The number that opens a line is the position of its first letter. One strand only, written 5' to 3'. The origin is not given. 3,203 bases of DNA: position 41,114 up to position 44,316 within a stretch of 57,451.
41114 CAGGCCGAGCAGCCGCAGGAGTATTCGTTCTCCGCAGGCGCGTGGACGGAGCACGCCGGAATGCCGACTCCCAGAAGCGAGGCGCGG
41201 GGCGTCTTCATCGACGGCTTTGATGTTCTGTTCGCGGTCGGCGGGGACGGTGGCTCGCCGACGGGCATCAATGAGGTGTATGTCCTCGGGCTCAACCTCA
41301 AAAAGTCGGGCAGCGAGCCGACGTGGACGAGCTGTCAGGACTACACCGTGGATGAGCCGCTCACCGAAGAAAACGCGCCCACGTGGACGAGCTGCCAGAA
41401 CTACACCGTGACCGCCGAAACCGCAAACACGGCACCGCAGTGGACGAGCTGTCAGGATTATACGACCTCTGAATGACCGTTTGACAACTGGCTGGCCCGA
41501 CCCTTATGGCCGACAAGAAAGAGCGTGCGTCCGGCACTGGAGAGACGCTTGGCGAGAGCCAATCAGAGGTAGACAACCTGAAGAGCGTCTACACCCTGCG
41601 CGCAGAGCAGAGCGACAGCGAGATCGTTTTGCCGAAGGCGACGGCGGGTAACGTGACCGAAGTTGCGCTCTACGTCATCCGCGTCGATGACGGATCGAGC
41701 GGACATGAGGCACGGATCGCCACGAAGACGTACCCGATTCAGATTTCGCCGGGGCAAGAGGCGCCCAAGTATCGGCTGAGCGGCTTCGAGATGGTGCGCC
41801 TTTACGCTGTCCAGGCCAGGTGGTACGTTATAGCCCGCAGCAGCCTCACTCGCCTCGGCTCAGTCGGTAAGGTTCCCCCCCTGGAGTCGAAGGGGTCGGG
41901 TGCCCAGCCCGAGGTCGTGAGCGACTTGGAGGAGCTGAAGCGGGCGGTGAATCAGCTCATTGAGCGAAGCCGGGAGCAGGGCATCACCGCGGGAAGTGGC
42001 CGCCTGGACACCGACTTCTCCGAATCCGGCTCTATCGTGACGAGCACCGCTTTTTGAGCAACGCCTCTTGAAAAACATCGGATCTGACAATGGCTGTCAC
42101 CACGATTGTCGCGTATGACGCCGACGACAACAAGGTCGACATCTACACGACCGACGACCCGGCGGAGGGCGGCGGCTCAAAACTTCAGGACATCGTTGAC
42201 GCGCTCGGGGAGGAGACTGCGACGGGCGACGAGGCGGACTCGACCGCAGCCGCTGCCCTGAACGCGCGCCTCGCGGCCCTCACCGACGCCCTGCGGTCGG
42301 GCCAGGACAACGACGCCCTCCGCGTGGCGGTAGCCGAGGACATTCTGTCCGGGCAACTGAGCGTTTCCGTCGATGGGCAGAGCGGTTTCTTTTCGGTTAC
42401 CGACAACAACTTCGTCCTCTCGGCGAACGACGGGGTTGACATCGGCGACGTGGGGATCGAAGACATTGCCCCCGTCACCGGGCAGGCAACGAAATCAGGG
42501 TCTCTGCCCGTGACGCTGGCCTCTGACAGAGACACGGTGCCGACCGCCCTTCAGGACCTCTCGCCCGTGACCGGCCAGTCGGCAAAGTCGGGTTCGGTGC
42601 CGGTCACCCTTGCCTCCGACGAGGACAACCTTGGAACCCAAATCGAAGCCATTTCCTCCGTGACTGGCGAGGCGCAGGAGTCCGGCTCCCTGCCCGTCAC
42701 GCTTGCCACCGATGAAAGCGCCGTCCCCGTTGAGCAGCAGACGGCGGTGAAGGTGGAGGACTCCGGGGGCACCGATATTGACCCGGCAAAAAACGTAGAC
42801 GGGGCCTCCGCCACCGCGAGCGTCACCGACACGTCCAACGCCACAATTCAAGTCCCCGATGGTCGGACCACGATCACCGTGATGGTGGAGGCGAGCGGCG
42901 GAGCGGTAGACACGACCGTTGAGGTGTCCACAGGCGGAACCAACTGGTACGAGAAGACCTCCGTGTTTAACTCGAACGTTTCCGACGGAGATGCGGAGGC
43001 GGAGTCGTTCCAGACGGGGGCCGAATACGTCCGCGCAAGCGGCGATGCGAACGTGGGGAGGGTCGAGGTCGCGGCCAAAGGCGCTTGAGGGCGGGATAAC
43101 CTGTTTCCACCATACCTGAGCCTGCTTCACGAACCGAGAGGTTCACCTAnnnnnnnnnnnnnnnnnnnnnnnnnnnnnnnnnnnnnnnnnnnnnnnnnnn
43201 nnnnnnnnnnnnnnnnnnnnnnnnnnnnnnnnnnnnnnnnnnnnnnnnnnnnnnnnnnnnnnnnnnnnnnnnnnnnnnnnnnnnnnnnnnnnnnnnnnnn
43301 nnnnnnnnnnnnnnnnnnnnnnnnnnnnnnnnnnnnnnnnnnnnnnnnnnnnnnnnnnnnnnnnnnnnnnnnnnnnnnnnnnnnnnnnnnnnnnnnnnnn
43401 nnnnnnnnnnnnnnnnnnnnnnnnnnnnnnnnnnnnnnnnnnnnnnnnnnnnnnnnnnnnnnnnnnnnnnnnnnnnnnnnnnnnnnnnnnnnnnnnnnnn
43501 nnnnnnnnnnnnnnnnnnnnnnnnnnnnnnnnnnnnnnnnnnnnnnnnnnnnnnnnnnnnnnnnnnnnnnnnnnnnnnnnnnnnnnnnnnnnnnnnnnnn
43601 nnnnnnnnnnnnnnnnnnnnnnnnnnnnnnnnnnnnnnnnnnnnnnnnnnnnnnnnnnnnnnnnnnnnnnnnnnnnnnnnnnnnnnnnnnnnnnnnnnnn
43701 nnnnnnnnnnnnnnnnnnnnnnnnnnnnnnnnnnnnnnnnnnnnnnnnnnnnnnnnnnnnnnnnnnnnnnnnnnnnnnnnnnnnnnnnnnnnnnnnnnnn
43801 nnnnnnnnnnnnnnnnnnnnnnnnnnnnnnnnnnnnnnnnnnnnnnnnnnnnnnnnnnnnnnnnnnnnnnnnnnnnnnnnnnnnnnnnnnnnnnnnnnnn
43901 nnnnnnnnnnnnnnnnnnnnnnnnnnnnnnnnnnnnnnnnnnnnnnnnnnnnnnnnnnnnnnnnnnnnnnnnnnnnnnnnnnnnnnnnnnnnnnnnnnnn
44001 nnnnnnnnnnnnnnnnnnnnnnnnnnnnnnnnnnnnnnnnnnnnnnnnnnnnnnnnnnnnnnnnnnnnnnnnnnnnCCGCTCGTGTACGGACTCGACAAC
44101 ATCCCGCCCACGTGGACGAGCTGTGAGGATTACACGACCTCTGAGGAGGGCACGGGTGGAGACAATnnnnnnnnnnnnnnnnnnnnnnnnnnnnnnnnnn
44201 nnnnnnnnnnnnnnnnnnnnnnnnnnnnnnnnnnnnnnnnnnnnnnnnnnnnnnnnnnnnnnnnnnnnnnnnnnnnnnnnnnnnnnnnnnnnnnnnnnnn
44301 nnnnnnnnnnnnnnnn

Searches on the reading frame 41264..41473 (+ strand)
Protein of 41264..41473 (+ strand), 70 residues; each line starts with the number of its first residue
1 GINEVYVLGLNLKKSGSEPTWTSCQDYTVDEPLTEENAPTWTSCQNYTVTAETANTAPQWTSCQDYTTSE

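Call 24: find_homologous_proteins(query=window:41264-41473:+, max_evalue=10)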
Query seq(70 aa): no candidate shares three 5-residue words with the query. No homologue found.

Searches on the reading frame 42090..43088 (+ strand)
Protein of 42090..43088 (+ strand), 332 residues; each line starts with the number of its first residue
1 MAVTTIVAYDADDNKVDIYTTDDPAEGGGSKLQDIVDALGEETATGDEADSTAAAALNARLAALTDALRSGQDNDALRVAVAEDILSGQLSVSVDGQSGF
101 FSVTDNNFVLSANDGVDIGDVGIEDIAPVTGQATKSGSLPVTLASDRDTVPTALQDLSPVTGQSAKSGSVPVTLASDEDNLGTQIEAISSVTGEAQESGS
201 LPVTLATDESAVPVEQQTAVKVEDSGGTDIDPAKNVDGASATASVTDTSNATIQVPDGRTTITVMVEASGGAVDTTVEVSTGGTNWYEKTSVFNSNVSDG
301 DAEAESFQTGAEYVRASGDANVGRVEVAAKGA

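Call 9: search_protein_families(library=pfam, proteins=[window:42090-43088:+], max_evalue=0.01)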
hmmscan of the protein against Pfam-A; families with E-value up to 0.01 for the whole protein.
window:42090-43088:+ (332 aa): 0 families

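Call 10: search_protein_families(library=phrogs, proteins=[window:42090-43088:+], max_evalue=0.01)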
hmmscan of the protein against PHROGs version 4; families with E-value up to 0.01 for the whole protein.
window:42090-43088:+ (332 aa): 1 family
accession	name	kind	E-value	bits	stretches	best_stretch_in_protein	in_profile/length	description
phrog_29053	-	unknown function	0.0022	18.9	0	125-154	9-36/53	-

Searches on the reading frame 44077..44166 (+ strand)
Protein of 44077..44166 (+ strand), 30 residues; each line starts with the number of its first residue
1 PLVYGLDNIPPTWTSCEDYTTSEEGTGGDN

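Call 65: search_protein_representatives(alignment_id=A4)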
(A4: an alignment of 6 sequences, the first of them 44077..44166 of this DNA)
Query: 6 sequences, 30 profile positions. Proteins with E-value up to 0.001 (for the whole library): 2; up to 1e-10: 0; up to 1e-30: 0. The best 2 are listed.
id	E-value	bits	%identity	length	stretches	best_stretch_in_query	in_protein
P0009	4.2e-09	51.7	-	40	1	1-23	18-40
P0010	5.6e-04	35.3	-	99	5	2-14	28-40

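Call 83: find_encoding_contigs(protein=P0012, flank=5000, max_places=5)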
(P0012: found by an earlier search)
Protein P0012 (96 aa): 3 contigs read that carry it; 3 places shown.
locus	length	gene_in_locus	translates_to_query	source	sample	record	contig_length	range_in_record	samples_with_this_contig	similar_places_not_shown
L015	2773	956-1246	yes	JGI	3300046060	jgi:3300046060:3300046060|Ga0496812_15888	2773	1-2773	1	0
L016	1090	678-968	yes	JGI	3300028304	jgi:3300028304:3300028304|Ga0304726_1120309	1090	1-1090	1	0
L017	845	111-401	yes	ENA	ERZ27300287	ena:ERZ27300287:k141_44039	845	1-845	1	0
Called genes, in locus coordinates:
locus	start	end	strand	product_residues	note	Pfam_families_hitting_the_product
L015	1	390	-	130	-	?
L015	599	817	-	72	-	-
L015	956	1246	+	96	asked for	-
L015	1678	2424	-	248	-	-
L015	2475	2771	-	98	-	?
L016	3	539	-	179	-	?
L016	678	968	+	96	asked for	-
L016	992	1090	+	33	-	?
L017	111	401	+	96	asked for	-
